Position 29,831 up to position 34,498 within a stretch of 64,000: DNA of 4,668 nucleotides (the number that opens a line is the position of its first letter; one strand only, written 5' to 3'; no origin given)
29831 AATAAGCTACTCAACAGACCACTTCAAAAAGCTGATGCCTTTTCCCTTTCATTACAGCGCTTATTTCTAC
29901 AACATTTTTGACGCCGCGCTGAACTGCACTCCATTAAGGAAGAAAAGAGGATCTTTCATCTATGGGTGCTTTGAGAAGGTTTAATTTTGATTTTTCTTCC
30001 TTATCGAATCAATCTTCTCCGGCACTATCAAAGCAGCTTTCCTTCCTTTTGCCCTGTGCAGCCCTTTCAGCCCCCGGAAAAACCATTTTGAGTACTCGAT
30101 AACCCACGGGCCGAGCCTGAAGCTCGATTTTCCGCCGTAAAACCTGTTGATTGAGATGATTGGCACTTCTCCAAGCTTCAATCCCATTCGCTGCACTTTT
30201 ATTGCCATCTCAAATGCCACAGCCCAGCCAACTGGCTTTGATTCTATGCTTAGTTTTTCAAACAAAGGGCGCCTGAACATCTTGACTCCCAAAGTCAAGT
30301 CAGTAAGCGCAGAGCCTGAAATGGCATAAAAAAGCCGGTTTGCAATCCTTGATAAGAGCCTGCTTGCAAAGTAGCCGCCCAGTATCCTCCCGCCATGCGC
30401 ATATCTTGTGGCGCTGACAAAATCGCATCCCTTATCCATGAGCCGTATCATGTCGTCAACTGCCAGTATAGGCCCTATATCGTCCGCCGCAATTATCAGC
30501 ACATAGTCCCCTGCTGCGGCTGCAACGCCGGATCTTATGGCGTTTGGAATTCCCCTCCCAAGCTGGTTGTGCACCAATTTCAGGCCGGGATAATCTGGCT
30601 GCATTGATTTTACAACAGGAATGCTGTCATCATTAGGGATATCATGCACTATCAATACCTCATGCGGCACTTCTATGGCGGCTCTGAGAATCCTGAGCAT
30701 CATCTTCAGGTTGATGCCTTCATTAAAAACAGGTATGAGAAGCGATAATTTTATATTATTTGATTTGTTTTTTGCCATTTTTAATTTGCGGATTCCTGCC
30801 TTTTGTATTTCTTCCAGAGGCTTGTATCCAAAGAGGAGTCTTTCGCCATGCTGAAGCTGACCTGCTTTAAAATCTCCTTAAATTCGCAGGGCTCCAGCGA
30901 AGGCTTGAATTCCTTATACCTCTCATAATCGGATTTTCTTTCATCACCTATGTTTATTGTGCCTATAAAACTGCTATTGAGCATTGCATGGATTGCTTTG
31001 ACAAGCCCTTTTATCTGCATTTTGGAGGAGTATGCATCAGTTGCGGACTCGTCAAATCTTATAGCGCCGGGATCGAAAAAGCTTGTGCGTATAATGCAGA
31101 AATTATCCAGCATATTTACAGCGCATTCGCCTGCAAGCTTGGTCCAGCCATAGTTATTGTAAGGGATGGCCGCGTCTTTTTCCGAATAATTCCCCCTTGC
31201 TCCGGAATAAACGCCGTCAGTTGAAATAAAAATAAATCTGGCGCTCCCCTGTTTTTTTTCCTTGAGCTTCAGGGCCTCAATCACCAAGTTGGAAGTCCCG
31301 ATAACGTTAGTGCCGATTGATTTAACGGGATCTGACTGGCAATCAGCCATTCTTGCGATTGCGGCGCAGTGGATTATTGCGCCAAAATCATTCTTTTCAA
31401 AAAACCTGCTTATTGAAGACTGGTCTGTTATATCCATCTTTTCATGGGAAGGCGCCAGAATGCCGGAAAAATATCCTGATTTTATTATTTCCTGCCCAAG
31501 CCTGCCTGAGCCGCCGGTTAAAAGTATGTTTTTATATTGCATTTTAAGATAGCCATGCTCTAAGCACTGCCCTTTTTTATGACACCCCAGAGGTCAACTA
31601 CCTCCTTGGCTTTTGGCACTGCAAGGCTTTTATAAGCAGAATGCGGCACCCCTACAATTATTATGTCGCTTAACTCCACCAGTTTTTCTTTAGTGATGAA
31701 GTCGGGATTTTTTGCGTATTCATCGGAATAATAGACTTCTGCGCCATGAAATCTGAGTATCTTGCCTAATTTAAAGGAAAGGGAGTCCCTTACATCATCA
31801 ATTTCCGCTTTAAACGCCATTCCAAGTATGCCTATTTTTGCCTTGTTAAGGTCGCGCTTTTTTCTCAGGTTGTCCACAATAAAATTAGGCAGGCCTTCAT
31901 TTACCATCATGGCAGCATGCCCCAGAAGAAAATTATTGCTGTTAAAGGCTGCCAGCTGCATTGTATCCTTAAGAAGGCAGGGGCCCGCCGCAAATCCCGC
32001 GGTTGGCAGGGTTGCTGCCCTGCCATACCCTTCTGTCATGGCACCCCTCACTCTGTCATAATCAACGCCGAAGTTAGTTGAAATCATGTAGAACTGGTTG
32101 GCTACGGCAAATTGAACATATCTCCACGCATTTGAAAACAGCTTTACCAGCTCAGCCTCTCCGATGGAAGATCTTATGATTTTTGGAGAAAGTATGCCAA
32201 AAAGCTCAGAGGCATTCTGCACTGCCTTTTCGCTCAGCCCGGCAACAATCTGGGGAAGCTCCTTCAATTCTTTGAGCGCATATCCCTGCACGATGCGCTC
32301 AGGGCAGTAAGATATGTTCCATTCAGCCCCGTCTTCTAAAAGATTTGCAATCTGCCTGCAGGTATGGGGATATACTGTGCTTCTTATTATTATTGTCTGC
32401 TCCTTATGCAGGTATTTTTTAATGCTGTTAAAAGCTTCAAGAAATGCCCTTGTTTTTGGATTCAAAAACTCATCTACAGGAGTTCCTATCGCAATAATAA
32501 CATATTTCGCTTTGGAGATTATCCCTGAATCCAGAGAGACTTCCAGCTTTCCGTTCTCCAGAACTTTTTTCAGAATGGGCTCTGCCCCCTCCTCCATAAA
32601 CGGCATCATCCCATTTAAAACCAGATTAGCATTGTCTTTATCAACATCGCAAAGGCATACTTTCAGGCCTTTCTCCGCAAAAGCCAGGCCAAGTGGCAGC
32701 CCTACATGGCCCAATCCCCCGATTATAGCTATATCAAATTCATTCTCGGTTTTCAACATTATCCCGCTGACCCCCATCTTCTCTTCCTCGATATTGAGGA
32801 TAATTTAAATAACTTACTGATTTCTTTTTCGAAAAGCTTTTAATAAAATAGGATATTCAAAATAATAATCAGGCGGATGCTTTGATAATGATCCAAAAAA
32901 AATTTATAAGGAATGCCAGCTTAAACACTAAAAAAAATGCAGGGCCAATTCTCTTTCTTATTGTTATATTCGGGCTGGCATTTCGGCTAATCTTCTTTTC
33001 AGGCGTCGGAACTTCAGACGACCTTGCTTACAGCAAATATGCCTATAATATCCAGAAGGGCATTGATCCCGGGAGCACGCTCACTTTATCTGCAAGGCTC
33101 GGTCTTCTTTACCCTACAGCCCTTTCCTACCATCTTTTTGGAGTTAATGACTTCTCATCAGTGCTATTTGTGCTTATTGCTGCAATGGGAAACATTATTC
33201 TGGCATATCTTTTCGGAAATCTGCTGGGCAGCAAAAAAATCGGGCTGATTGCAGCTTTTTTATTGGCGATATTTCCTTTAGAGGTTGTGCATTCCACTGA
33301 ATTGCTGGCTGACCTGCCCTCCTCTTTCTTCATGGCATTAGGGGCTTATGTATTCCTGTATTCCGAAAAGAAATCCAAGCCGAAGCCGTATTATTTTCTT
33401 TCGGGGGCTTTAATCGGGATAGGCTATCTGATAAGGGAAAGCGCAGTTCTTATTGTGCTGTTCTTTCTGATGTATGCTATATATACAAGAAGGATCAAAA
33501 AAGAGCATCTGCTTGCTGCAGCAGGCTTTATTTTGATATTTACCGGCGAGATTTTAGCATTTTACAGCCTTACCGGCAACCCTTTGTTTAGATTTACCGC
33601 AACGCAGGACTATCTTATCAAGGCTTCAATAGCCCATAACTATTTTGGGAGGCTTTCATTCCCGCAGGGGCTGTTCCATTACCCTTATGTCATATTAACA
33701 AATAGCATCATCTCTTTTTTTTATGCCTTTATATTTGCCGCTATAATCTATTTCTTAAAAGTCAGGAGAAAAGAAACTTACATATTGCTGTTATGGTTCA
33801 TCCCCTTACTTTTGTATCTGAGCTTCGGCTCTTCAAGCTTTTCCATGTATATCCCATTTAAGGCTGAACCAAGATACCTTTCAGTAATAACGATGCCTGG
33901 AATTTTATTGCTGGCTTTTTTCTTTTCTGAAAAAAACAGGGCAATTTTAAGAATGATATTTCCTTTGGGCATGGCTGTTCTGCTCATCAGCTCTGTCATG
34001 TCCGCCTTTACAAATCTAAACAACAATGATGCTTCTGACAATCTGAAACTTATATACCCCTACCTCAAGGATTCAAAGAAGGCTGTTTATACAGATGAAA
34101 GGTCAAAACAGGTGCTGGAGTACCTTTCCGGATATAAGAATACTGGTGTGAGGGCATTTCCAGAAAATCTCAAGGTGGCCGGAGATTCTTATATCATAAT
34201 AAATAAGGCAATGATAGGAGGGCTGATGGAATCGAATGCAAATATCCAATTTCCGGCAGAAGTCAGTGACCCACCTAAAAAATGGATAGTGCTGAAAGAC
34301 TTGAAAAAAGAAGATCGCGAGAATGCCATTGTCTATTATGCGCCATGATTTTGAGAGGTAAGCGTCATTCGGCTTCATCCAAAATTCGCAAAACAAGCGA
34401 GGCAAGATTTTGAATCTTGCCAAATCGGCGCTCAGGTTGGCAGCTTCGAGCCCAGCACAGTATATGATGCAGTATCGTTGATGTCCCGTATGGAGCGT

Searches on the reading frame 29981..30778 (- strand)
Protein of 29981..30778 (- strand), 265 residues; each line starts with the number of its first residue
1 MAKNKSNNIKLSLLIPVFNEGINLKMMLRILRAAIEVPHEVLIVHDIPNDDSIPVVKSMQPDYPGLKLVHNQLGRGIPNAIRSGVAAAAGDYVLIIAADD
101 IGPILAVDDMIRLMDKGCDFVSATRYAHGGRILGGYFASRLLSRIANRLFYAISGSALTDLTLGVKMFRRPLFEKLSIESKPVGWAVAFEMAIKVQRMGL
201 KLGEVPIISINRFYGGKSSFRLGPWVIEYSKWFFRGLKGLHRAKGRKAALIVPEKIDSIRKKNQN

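Call 8: search_protein_families(library=pfam, proteins=[window:29981-30778:-], max_evalue=0.00001)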
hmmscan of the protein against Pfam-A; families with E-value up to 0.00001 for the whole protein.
window:29981-30778:- (265 aa): 1 family
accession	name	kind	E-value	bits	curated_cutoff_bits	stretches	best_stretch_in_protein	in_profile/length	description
PF00535.33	Glycos_transf_2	-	4.6e-18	66.2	23.3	1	12-176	1-167/168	Glycosyl transferase family 2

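Call 47: search_solved_structures(query=window:29981-30778:-, max_evalue=0.001)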
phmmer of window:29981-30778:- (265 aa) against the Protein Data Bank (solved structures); distinct sequences matched with E-value up to 0.001: 9.
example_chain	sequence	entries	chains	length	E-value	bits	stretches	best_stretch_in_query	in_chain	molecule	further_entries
5mlz_A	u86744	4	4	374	1e-14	58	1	8-238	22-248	Dolichol monophosphate mannose synthase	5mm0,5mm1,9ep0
9bhc_C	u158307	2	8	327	3.6e-08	36.5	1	10-176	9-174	Undecaprenyl-phosphate 4-deoxy-4-formamido-L-arabinose transferase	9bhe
8vxh_A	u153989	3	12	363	4.5e-08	36.2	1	10-175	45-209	Undecaprenyl-phosphate 4-deoxy-4-formamido-L-arabinose transferase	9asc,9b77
5eke_A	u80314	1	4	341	6.4e-08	35.7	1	8-149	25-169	Uncharacterized glycosyltransferase sll0501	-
5ekp_C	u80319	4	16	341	6.5e-08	35.7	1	8-149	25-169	Uncharacterized glycosyltransferase sll0501 | Glycosyltransferase sll0501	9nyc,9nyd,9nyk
9hwj_A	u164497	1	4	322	6.5e-08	35.7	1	10-174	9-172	Undecaprenyl-phosphate 4-deoxy-4-formamido-L-arabinose transferase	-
9nye_A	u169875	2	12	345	6.6e-08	35.6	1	8-149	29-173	Glycosyltransferase sll0501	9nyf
3bcv_A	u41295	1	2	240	1.8e-05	27.7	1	10-101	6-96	Putative glycosyltransferase protein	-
5hea_A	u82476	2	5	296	0.00049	23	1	8-120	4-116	Putative glycosyltransferase (GalT1)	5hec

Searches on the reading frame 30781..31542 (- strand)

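Call 8: search_protein_families(library=pfam, proteins=[window:30781-31542:-], max_evalue=0.00001)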
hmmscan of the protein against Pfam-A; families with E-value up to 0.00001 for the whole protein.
window:30781-31542:- (253 aa): 5 families
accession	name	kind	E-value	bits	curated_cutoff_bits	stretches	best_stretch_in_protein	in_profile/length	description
PF04321.23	RmlD_sub_bind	-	2e-28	99.7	27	1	5-155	2-150/287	RmlD substrate binding domain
PF01370.27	Epimerase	-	1.9e-17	63.9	20.9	1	6-142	1-153/240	NAD dependent epimerase/dehydratase family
PF16363.11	GDP_Man_Dehyd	-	2.8e-15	57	27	1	35-143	58-165/332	GDP-mannose 4,6 dehydratase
PF02719.21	Polysacc_synt_2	-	7.3e-11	42.2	20.2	1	37-147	62-154/293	Polysaccharide biosynthesis protein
PF07993.18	NAD_binding_4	-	2.8e-08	33.7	20.1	1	53-193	89-239/258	Male sterility protein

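Call 20: search_protein_families(library=ncbifam, proteins=[window:30781-31542:-], max_evalue=0.00001)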
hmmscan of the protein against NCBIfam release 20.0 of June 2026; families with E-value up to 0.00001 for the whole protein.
window:30781-31542:- (253 aa): 9 families
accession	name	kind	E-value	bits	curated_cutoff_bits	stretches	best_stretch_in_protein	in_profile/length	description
TIGR01214.1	rmlD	equivalog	4.7e-22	78.4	224.05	1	6-155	2-149/285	dTDP-4-dehydrorhamnose reductase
TIGR01181.1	dTDP_gluc_dehyt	equivalog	1.2e-13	50.8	365.1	1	34-142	55-162/321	dTDP-glucose 4,6-dehydratase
TIGR01179.1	galE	equivalog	2.3e-13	49.7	262.3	1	35-142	53-156/332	UDP-glucose 4-epimerase GalE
NF007490.0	PRK10084.1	subfamily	2.9e-09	36.4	649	1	33-113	54-138/361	dTDP-glucose 4,6-dehydratase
TIGR02622.1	CDP_4_6_dhtase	equivalog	6.4e-09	35.4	278.45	1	35-144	60-167/352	CDP-glucose 4,6-dehydratase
NF007582.0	PRK10217.1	equivalog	7e-09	35.2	698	1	33-116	55-142/355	dTDP-glucose 4,6-dehydratase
TIGR03589.1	PseB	equivalog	1.1e-07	31.1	407.75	1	37-138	61-142/324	UDP-N-acetylglucosamine 4,6-dehydratase (inverting)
NF007440.0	PRK09987.1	equivalog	2.8e-07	30.1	308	1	5-156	2-154/299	dTDP-4-dehydrorhamnose reductase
NF043036.1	ErythonDh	equivalog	7.6e-07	28.6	325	0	34-143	57-161/321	D-erythronate dehydrogenase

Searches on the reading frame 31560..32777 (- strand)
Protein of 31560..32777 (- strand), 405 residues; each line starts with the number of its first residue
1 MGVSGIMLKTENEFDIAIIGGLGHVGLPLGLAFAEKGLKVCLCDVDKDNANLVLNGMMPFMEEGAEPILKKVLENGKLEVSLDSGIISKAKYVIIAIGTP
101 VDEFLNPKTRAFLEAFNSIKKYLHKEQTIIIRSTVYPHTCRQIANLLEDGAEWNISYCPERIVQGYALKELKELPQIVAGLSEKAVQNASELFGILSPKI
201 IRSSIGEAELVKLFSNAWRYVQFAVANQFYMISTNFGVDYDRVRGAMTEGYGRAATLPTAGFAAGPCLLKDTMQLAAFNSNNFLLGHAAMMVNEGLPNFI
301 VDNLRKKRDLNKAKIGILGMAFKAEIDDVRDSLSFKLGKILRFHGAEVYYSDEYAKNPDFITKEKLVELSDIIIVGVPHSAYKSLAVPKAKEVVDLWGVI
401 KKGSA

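Call 9: search_protein_families(library=pfam, proteins=[window:31560-32777:-], max_evalue=0.00001)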
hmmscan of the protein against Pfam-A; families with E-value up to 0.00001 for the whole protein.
window:31560-32777:- (405 aa): 3 families
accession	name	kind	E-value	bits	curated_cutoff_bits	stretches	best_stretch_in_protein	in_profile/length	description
PF03721.20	UDPG_MGDP_dh_N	-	1.6e-33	116.3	27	1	16-187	3-181/187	UDP-glucose/GDP-mannose dehydrogenase family, NAD binding domain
PF03720.21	UDPG_MGDP_dh_C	-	6.2e-12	46.2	30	1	316-401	1-102/103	UDP-glucose/GDP-mannose dehydrogenase family, UDP binding domain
PF00984.24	UDPG_MGDP_dh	-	5.4e-10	39.7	25.4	1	207-281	2-77/94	UDP-glucose/GDP-mannose dehydrogenase family, central domain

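Call 20: search_protein_families(library=ncbifam, proteins=[window:31560-32777:-], max_evalue=0.00001)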
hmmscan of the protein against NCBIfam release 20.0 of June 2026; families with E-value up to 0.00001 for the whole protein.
window:31560-32777:- (405 aa): 7 families
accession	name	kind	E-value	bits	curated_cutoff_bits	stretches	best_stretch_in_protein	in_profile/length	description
TIGR03026.1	NDP-sugDHase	subfamily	8.8e-77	258.6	189.8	1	16-394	3-403/413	nucleotide sugar dehydrogenase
NF040825.1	UDPMaNacDH_Arch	equivalog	9.4e-49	166.4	750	1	16-387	3-382/418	UDP-N-acetyl-D-mannosamine dehydrogenase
NF008286.0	PRK11064.1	equivalog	1.7e-39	135.6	459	1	16-399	6-418/420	UDP-N-acetyl-D-mannosamine dehydrogenase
NF047673.2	TeichurnBiosyTuaD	equivalog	2.2e-36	125.9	700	1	16-355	4-353/439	UDP-glucose 6-dehydrogenase TuaD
NF041297.1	UDPGDh_AglM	equivalog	1.6e-33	116.3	670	1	15-356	2-360/429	UDP-glucose 6-dehydrogenase AglM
NF011729.0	PRK15182.1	equivalog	3.5e-17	62.3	592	1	12-360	5-362/425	Vi polysaccharide biosynthesis UDP-N-acetylglucosamine C-6 dehydrogenase TviB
NF011631.0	PRK15057.1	equivalog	1e-12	47.9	757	1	18-360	4-344/388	UDP-glucose 6-dehydrogenase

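Call 49: search_solved_structures(query=window:31560-32777:-, max_evalue=1e-20)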
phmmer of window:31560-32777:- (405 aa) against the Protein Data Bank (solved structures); distinct sequences matched with E-value up to 1e-20: 7.
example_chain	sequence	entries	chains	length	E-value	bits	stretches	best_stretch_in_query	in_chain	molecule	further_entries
4r16_A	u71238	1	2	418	1.8e-41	146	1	16-385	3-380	418aa long hypothetical UDP-N-acetyl-D-mannosaminuronic acid dehydrogenase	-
3ojl_A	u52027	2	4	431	8.4e-37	130.6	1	19-386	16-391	Cap5O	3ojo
3g79_A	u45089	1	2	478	1.1e-31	113.7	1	19-393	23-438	NDP-N-acetyl-D-galactosaminuronic acid dehydrogenase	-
4xr9_A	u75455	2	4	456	8.4e-30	107.5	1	18-356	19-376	CalS8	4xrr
3vtf_A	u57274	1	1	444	4e-28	102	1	14-355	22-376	UDP-glucose 6-dehydrogenase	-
1mfz_A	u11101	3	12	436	3e-23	85.9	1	19-355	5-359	GDP-mannose 6-dehydrogenase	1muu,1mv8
4a7p_A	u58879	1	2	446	1e-21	80.9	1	16-352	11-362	UDP-GLUCOSE DEHYDROGENASE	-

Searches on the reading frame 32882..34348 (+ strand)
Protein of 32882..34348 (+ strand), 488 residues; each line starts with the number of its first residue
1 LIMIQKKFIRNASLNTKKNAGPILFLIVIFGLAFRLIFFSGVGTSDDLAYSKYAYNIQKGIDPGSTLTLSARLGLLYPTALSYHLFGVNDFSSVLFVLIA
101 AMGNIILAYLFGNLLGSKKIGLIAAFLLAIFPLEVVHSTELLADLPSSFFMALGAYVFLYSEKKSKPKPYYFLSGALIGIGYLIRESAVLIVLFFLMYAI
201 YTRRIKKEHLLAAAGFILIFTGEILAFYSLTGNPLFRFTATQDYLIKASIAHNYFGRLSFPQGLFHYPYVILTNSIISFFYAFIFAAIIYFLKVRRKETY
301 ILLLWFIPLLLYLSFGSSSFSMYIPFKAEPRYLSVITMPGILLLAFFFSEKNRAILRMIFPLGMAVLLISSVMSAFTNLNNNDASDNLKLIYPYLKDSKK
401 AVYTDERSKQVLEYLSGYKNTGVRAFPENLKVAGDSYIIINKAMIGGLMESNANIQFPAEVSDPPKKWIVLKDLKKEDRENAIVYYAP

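Call 9: search_protein_families(library=pfam, proteins=[window:32882-34348:+], max_evalue=0.00001)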
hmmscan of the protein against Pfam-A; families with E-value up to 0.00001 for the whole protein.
window:32882-34348:+ (488 aa): 1 family
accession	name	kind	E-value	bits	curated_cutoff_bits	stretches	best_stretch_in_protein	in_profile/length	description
PF13231.12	PMT_2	-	3.8e-16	60.1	26.1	1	77-220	8-153/160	Dolichyl-phosphate-mannose-protein mannosyltransferase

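Call 48: search_solved_structures(query=window:32882-34348:+, max_evalue=0.01)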
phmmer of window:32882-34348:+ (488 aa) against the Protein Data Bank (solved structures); distinct sequences matched with E-value up to 0.01: 0.
